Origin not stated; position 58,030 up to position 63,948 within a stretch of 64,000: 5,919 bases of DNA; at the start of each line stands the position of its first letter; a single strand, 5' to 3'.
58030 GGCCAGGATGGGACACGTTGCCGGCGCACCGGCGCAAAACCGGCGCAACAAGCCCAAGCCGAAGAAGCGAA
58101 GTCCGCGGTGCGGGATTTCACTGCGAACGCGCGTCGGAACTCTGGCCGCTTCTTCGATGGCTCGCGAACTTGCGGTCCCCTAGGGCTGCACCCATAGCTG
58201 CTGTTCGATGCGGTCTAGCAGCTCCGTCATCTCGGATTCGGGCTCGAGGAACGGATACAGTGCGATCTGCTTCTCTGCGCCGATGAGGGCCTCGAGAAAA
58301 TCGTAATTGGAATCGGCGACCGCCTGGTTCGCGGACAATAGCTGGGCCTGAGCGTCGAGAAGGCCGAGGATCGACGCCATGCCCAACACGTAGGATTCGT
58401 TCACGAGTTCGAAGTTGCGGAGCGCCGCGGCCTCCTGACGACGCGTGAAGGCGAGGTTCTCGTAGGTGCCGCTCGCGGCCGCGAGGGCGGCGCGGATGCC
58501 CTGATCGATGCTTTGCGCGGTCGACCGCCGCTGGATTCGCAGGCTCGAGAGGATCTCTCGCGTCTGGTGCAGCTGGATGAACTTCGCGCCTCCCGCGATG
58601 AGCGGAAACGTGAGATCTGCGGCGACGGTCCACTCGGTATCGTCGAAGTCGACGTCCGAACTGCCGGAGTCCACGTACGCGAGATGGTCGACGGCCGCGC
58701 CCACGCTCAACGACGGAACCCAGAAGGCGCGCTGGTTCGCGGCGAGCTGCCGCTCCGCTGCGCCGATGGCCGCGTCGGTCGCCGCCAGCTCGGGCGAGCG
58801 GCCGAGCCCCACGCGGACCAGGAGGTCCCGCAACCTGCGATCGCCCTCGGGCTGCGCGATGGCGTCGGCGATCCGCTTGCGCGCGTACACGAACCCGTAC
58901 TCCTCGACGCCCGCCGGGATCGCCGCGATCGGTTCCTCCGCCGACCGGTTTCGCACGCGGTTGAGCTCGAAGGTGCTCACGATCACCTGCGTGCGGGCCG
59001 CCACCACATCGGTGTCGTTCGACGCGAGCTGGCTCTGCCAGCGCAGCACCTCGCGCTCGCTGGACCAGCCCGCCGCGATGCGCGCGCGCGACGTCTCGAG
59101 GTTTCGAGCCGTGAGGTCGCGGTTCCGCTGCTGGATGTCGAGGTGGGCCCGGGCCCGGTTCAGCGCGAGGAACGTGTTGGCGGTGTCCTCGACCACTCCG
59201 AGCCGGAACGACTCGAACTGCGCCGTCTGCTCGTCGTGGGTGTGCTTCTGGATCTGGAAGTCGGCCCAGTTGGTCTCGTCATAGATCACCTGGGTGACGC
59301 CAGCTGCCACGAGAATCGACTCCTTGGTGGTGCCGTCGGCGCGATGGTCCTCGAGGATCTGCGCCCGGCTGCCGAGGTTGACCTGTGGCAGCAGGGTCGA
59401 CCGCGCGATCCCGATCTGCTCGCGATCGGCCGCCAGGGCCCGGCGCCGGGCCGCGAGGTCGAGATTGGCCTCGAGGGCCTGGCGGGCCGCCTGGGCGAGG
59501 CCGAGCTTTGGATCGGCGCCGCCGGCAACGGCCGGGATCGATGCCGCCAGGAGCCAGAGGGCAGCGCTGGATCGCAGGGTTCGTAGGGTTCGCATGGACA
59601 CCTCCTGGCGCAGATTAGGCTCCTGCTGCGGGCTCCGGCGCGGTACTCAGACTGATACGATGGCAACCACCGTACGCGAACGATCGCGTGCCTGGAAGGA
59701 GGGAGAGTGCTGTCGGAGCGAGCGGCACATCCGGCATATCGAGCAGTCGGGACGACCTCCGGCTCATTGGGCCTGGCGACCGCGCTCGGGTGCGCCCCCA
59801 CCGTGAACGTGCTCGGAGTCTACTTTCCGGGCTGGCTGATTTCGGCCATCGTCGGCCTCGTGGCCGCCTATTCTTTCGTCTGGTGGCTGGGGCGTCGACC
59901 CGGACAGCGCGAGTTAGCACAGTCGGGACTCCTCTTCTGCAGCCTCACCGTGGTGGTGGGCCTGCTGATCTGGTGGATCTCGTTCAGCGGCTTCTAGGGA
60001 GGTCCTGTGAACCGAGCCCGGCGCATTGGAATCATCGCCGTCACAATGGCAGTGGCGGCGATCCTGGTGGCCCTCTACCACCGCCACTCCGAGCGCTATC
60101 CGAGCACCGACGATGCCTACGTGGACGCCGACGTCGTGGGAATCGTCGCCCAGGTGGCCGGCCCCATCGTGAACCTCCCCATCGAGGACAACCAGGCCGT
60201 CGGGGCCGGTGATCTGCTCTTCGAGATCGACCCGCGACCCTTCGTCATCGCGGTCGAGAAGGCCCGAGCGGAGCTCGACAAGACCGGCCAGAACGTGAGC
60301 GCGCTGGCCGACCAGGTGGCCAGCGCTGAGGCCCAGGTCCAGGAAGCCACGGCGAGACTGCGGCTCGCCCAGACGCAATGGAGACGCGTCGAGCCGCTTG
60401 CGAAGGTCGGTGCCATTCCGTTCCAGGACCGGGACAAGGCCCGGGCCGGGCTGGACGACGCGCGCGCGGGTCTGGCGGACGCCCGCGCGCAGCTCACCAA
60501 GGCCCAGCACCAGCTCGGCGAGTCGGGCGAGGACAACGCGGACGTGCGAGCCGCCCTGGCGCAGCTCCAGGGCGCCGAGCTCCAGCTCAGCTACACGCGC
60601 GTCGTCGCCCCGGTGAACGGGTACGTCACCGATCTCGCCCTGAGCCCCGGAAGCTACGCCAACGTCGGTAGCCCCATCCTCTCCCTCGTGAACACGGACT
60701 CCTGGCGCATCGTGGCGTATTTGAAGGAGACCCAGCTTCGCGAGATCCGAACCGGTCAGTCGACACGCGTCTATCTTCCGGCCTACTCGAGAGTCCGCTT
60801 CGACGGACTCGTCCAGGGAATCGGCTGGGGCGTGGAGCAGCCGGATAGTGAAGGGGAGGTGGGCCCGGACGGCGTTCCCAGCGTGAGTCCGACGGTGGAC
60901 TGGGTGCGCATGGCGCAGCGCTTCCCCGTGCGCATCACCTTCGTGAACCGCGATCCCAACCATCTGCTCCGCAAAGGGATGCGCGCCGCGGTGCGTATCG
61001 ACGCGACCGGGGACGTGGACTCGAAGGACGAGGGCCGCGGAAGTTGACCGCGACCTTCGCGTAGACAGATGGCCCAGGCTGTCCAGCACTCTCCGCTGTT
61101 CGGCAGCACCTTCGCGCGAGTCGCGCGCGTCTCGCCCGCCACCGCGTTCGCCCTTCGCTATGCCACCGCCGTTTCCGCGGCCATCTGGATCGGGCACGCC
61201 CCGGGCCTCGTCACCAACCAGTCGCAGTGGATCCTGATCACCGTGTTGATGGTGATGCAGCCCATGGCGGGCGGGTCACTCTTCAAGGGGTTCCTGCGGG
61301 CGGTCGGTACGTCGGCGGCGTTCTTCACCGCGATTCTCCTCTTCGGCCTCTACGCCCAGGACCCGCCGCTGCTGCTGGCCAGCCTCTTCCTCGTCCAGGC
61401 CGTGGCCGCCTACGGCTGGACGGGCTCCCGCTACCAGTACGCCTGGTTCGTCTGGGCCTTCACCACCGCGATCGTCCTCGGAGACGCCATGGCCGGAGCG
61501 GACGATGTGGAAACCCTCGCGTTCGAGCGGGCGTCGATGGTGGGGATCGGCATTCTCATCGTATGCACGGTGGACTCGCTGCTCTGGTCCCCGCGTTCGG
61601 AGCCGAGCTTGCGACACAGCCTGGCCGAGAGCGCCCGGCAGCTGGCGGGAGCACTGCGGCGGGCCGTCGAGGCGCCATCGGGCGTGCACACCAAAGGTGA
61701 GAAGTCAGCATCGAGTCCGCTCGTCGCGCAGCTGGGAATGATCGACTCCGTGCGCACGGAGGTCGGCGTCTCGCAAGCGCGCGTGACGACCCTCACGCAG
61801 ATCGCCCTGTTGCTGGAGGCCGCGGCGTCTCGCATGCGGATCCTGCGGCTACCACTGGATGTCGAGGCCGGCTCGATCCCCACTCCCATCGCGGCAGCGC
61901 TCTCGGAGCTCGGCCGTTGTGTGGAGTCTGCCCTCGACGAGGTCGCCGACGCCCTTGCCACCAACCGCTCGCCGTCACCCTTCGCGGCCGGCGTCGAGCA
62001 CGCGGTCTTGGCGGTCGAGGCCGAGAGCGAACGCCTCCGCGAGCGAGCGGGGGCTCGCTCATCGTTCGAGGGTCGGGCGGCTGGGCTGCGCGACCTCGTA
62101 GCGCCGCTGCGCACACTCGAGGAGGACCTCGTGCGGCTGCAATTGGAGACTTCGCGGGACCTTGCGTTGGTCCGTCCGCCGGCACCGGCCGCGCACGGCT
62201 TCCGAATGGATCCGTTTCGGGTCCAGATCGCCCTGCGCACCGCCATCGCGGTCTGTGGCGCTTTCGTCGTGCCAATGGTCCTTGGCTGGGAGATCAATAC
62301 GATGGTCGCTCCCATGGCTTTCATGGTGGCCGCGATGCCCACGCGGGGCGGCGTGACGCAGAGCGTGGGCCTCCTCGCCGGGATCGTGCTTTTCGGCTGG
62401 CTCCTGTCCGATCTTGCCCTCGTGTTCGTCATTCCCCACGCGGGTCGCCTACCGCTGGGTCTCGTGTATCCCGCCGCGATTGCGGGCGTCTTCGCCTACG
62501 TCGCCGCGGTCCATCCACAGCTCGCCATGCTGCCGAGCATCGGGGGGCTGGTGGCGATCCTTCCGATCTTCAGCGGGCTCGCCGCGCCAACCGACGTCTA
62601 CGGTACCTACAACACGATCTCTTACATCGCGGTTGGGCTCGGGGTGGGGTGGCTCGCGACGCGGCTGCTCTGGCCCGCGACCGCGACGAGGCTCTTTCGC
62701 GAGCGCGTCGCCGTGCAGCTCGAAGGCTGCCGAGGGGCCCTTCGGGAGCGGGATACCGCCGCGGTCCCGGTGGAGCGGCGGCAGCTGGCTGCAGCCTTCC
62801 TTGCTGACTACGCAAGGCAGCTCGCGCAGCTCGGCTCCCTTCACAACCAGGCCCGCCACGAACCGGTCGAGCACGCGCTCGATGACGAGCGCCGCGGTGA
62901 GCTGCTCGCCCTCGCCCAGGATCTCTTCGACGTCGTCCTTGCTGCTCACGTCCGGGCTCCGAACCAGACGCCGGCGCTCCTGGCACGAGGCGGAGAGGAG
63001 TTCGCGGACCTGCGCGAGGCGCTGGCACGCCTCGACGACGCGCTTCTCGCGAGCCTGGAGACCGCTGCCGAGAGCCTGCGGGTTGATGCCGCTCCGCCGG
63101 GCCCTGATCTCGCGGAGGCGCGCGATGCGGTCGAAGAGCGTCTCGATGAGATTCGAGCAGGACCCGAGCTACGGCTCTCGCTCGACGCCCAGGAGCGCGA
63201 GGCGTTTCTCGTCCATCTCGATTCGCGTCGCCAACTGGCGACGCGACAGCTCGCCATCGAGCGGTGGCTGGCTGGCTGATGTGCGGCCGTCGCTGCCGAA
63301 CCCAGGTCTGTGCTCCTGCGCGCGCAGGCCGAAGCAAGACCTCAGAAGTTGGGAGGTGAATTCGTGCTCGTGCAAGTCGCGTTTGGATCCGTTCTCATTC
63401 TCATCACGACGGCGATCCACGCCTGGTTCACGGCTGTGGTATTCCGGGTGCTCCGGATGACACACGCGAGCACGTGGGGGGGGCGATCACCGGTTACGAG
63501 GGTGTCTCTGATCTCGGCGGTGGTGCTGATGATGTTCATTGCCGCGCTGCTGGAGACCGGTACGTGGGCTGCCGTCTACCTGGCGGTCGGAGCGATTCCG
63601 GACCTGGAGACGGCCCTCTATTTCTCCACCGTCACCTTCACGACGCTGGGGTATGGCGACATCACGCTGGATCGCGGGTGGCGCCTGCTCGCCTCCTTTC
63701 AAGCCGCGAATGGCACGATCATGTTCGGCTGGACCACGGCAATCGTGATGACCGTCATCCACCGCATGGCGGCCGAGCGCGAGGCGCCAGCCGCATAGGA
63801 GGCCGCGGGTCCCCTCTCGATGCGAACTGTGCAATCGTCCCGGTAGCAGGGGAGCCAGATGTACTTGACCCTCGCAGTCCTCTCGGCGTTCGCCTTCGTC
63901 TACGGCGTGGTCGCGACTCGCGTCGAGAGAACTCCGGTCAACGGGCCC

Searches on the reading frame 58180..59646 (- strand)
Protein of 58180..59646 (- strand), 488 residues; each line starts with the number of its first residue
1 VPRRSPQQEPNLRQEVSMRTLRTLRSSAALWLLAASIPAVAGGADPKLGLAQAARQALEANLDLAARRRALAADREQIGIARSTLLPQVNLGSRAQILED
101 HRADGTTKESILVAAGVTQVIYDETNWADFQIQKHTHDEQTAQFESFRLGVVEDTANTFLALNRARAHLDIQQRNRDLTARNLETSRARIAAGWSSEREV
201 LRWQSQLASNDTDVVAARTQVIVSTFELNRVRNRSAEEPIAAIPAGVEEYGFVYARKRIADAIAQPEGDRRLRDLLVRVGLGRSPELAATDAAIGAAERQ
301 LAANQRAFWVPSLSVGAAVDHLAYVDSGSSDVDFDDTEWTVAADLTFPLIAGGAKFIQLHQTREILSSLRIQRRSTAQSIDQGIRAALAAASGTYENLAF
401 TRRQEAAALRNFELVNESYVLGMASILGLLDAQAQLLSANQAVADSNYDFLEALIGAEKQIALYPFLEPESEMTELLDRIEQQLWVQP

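Call 33: search_protein_families(library=pfam, proteins=[window:58180-59646:-], max_evalue=0.00001)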
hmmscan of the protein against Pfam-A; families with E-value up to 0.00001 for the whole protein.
window:58180-59646:- (488 aa): 1 family
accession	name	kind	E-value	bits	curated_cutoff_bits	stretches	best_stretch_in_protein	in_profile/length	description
PF02321.23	OEP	-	1.4e-35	123.3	22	2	283-454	11-179/187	Outer membrane efflux protein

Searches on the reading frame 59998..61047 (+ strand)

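Call 33: search_protein_families(library=pfam, proteins=[window:59998-61047:+], max_evalue=0.00001)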
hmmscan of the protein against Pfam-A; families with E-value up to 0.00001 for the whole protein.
window:59998-61047:+ (349 aa): 5 families
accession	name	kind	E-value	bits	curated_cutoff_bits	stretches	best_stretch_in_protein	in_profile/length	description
PF13437.12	HlyD_3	-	2.1e-15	57.8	22.2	1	202-283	2-84/106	HlyD family secretion protein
PF16576.10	HlyD_D23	-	2.4e-13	50.3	30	1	186-275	95-184/214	Barrel-sandwich domain of CusB or HlyD membrane-fusion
PF00529.27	CusB_dom_1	-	5.4e-07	30.2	26.5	1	84-335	12-88/89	Cation efflux system protein CusB domain 1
PF13533.13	Biotin_lipoyl_2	-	2.6e-06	27.5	29.8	0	51-78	5-32/32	Biotin-lipoyl like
PF02321.23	OEP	-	7.5e-06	26.3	22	1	85-173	94-182/187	Outer membrane efflux protein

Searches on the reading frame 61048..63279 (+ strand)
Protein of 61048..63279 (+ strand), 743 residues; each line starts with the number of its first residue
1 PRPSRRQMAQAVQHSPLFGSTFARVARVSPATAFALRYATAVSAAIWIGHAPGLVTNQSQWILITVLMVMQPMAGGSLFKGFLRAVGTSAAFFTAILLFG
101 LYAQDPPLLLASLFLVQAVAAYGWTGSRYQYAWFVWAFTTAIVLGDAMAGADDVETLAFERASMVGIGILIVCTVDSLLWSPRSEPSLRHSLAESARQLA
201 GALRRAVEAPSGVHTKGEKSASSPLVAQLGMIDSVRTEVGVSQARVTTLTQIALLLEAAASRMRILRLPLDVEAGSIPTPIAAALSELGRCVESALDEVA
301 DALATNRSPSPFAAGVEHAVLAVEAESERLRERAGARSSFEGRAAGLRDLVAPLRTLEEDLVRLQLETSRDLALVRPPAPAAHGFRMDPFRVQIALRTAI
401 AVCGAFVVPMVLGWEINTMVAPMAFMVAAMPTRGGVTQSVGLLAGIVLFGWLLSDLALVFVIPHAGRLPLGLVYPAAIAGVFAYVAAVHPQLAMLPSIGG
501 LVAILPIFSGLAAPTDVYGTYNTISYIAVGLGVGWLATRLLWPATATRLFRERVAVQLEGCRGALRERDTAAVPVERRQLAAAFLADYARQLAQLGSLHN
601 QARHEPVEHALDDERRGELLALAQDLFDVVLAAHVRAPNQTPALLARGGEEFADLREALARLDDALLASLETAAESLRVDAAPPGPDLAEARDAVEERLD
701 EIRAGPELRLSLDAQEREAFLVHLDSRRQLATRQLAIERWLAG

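Call 33: search_protein_families(library=pfam, proteins=[window:61048-63279:+], max_evalue=0.00001)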
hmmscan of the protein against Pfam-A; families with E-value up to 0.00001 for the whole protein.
window:61048-63279:+ (743 aa): 3 families
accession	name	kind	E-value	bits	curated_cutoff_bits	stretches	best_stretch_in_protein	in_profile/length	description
PF04632.18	FUSC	-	1.1e-29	104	30.9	1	33-551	3-508/660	Fusaric acid resistance protein family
PF13515.12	FUSC_2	-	2.4e-11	44.3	25.6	1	45-174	2-125/126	Fusaric acid resistance protein-like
PF11744.14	ALMT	-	1.8e-06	27.6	20.6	1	41-178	23-167/471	Aluminium activated malate transporter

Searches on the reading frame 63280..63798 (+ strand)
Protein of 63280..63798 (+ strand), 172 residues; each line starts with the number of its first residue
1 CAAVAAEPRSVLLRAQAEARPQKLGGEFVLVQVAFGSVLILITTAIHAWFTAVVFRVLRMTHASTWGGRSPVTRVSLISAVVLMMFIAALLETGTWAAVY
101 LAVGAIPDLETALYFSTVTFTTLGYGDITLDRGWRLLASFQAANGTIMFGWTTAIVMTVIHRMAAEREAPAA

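Call 33: search_protein_families(library=pfam, proteins=[window:63280-63798:+], max_evalue=0.00001)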
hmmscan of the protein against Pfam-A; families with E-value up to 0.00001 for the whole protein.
window:63280-63798:+ (172 aa): 1 family
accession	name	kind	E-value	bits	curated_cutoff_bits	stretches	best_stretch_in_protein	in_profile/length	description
PF07885.22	Ion_trans_2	-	1.6e-12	47.6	22.5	1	90-160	3-77/79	Ion channel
